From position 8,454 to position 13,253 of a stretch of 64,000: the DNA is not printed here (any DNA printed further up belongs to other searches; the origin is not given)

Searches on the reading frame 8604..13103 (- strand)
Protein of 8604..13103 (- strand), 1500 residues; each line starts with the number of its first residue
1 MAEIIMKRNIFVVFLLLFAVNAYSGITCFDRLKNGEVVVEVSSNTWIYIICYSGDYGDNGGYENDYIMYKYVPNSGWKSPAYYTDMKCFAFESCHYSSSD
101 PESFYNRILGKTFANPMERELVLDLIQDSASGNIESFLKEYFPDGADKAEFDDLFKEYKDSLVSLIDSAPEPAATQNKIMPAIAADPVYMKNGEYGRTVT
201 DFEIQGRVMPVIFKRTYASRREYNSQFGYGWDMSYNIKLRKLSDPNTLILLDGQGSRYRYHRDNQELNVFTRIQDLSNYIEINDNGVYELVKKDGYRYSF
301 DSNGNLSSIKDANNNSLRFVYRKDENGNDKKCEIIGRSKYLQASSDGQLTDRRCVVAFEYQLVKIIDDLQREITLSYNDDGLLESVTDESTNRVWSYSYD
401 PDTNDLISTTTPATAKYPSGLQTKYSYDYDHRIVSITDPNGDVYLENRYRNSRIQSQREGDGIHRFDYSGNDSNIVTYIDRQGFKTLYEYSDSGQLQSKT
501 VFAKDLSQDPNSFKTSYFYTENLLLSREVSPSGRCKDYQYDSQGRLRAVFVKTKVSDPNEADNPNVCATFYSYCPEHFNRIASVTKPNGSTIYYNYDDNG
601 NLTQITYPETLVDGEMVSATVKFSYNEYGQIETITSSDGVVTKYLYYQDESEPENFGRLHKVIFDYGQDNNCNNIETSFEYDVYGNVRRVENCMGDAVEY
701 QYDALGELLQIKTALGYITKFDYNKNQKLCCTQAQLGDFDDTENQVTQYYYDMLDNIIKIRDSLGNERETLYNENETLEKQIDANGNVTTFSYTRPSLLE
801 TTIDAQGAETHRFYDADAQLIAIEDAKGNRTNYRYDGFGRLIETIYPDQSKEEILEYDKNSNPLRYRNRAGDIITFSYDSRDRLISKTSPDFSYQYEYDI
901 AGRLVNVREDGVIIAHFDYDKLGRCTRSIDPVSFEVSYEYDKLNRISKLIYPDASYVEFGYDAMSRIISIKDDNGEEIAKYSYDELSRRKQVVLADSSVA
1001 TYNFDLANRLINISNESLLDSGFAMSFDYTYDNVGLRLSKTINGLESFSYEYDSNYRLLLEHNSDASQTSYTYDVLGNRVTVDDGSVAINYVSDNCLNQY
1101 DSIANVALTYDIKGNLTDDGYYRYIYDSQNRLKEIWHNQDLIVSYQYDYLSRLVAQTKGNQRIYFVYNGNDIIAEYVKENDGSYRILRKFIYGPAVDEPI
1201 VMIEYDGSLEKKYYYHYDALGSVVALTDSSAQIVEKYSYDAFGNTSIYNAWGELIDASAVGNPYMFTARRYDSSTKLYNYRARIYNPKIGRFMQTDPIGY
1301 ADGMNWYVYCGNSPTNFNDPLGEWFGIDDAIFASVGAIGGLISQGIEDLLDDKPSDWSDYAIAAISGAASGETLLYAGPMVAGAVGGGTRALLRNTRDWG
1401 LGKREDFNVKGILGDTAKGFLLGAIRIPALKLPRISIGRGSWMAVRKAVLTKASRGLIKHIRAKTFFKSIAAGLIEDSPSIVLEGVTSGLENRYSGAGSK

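Call 87: search_protein_families(library=pfam, proteins=[window:8604-13103:-], max_evalue=0.001)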
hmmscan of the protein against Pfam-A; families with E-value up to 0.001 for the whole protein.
window:8604-13103:- (1500 aa): 3 families
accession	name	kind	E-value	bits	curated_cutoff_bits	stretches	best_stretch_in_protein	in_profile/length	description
PF05593.20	RHS_repeat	-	1.5e-78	258.3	22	7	814-849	1-36/38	RHS Repeat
PF20148.4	DUF6531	-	8.5e-16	58.5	24.1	1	186-260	2-74/74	Domain of unknown function (DUF6531)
PF03527.20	RHS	-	5.7e-05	23.3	27.9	0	1213-1246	2-35/38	RHS protein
